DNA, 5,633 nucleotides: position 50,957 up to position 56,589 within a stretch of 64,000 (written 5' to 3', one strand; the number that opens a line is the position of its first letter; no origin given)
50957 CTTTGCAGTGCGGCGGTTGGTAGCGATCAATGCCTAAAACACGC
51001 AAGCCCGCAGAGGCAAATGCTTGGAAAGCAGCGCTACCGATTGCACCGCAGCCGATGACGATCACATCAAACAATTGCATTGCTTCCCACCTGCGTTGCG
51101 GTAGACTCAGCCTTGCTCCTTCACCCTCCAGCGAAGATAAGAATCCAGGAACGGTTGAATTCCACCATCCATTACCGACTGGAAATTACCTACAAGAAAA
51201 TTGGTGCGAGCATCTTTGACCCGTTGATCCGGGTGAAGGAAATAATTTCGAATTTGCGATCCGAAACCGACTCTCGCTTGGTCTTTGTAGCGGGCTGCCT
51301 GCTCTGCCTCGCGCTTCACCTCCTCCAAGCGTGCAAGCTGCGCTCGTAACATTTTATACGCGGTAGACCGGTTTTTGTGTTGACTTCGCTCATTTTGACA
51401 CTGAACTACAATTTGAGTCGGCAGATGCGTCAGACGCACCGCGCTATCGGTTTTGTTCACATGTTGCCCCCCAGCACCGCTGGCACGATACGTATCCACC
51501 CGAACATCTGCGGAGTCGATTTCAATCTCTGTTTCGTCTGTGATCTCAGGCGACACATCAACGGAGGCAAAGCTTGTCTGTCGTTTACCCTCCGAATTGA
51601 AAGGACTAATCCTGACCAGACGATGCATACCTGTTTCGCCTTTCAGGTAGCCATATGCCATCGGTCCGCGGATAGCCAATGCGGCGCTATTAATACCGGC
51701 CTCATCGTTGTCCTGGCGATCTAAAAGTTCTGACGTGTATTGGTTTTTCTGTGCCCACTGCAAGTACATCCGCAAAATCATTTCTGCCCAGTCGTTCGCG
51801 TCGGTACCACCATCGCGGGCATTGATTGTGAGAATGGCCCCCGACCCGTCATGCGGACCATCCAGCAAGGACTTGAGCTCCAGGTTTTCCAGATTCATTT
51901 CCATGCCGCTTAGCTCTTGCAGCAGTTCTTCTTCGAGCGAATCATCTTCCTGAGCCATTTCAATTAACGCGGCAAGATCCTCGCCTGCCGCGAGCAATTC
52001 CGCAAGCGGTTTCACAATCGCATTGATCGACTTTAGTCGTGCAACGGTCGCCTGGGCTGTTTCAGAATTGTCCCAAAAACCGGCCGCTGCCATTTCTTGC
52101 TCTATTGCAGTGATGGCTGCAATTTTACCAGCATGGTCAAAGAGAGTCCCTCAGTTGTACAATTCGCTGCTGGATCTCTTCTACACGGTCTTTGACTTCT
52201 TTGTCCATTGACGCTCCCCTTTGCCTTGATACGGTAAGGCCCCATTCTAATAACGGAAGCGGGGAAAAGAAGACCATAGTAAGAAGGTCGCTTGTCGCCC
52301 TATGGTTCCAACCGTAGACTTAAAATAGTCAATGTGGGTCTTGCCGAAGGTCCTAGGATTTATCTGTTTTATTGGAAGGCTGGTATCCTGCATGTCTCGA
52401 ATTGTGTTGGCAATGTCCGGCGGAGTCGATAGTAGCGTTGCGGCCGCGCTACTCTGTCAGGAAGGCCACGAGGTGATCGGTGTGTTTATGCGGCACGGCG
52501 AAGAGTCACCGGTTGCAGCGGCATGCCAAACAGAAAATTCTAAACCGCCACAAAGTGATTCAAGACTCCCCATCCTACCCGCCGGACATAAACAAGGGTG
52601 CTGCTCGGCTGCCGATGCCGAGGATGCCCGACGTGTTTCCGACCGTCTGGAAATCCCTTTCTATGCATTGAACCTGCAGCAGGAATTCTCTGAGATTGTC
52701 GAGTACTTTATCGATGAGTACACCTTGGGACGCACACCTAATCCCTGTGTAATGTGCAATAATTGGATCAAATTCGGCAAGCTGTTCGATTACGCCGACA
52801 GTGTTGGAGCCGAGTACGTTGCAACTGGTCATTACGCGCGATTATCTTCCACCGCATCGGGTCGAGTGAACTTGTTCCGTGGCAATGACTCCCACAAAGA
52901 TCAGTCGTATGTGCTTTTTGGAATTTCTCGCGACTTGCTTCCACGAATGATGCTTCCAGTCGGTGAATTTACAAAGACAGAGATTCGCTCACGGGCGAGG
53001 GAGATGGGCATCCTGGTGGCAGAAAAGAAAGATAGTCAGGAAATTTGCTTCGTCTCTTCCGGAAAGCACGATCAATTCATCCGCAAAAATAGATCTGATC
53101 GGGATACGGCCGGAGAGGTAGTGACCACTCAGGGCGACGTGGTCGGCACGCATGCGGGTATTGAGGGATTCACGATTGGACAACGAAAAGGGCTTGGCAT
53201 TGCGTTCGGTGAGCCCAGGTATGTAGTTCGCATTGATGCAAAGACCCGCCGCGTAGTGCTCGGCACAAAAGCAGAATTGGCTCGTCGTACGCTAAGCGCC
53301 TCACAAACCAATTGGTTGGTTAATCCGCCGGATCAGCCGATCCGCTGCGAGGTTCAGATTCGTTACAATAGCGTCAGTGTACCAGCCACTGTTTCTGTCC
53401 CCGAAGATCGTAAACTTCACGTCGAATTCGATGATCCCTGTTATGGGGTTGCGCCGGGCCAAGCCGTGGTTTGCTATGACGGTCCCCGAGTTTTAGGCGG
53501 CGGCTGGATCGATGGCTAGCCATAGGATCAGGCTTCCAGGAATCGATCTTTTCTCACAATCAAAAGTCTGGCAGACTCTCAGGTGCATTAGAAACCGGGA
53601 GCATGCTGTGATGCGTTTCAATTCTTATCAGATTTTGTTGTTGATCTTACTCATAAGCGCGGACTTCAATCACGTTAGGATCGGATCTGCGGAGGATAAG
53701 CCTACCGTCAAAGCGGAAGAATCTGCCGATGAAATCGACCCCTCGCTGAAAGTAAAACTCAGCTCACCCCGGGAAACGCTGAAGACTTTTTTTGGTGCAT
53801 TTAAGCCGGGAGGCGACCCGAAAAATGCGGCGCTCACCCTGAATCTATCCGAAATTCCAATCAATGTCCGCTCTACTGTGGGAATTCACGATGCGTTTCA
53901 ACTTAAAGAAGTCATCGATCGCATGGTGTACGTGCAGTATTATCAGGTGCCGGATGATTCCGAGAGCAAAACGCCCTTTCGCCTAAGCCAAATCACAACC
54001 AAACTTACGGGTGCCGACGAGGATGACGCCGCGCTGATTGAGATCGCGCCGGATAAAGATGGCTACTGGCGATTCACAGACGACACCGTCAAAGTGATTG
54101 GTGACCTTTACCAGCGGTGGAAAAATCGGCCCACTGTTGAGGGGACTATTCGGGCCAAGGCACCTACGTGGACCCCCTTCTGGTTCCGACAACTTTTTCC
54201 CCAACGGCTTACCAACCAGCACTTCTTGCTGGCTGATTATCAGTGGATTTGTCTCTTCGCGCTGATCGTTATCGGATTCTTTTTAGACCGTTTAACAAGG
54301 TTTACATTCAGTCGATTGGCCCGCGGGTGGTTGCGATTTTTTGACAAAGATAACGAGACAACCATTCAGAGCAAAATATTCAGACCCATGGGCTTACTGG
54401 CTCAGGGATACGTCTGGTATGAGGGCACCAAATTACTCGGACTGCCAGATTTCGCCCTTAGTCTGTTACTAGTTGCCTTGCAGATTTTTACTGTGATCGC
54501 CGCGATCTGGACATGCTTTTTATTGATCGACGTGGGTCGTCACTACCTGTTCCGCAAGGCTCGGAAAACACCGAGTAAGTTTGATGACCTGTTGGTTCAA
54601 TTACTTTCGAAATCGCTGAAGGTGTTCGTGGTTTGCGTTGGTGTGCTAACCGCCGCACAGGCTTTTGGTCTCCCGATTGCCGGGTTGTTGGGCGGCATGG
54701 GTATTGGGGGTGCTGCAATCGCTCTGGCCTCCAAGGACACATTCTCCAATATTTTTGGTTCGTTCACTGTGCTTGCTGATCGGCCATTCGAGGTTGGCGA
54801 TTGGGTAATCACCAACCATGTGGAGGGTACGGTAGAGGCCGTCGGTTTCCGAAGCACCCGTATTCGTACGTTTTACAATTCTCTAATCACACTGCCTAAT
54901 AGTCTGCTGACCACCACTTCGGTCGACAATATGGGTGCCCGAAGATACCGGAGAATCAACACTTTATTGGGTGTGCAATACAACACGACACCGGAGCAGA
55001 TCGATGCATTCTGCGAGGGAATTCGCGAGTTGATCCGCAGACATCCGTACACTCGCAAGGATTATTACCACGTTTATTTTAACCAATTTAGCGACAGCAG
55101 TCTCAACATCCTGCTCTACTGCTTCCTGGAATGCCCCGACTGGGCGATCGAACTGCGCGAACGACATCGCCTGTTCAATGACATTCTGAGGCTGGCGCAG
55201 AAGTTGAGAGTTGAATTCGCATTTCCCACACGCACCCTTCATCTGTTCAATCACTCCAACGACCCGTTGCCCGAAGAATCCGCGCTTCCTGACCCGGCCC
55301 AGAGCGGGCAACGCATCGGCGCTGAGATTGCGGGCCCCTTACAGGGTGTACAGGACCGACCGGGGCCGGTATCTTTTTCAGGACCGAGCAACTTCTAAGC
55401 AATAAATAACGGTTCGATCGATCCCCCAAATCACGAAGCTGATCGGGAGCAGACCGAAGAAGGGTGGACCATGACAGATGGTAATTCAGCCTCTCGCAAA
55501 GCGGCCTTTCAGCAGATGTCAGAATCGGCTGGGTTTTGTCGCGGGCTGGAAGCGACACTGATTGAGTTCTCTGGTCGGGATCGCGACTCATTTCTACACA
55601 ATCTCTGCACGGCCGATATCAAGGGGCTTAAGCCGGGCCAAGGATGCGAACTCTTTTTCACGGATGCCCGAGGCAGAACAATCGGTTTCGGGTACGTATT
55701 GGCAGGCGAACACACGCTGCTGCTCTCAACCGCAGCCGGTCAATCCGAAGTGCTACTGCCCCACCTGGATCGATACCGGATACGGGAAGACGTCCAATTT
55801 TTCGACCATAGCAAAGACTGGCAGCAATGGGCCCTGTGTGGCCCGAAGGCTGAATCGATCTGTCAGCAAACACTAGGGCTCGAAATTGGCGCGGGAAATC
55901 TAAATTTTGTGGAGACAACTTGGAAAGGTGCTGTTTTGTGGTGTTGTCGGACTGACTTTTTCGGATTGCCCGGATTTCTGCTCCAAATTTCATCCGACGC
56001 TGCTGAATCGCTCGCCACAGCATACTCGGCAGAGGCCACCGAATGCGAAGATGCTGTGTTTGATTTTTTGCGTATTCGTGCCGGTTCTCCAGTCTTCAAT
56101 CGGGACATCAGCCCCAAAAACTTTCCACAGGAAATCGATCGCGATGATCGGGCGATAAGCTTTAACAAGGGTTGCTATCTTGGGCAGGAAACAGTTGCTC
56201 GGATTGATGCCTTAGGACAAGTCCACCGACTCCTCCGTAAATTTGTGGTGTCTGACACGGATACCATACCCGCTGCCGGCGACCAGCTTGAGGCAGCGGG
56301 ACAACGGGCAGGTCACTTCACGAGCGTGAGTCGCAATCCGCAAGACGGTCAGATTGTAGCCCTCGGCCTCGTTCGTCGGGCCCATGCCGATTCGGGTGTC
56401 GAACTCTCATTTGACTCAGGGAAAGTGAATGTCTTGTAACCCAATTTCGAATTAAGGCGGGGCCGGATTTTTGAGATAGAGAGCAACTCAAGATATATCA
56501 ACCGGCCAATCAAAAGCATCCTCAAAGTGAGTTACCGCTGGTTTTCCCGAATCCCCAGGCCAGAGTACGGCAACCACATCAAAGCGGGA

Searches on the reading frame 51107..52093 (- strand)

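Call 47: search_protein_families(library=pfam, proteins=[window:51107-52093:-], max_evalue=0.00001)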
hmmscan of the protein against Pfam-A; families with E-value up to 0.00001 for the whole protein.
window:51107-52093:- (328 aa): 2 families
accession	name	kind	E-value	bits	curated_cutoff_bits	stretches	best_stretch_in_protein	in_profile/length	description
PF03462.23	PCRF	-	3e-49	167.9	24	1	2-178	13-194/194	PCRF domain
PF00472.26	RF-1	-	7.2e-41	139.2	35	1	187-296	2-116/116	RF-1 domain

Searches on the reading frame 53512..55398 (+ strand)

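Call 66: search_protein_families(library=pfam, proteins=[window:53512-55398:+], max_evalue=0.00001)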
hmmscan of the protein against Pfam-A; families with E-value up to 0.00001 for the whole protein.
window:53512-55398:+ (628 aa): 3 families
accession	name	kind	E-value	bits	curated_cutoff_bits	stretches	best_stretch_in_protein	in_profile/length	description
PF00924.24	MS_channel_2nd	-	2.6e-22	79.2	20.2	1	409-474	1-66/68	Mechanosensitive ion channel, beta-domain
PF21082.3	MS_channel_3rd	-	1.6e-07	32.1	21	1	486-543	5-62/88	Mechanosensitive ion channel MscS, C-terminal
PF21088.3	MS_channel_1st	-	2.7e-06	27.7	23.1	1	369-408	3-42/42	Mechanosensitive ion channel, transmembrane helices 2/3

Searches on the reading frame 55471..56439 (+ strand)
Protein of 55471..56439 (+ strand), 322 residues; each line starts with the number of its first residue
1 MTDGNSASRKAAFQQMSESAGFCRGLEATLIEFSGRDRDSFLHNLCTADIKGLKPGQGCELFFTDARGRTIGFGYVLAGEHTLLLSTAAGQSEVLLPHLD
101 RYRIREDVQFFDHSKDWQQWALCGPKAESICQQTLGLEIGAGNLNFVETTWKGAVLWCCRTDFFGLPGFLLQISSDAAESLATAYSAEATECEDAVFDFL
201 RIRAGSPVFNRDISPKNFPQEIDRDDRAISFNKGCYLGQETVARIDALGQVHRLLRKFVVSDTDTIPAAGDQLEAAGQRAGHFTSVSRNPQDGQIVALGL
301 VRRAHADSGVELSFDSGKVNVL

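Call 66: search_protein_families(library=pfam, proteins=[window:55471-56439:+], max_evalue=0.00001)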
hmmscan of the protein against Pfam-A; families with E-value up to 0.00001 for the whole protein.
window:55471-56439:+ (322 aa): 2 families
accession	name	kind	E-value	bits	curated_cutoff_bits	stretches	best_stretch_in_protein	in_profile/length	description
PF01571.26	GCV_T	-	2.6e-22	79.8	25.6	1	28-222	48-250/255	Aminomethyltransferase folate-binding domain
PF08669.17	GCV_T_C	-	9.9e-06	25.8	25.9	0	255-315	3-63/80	Glycine cleavage T-protein C-terminal barrel domain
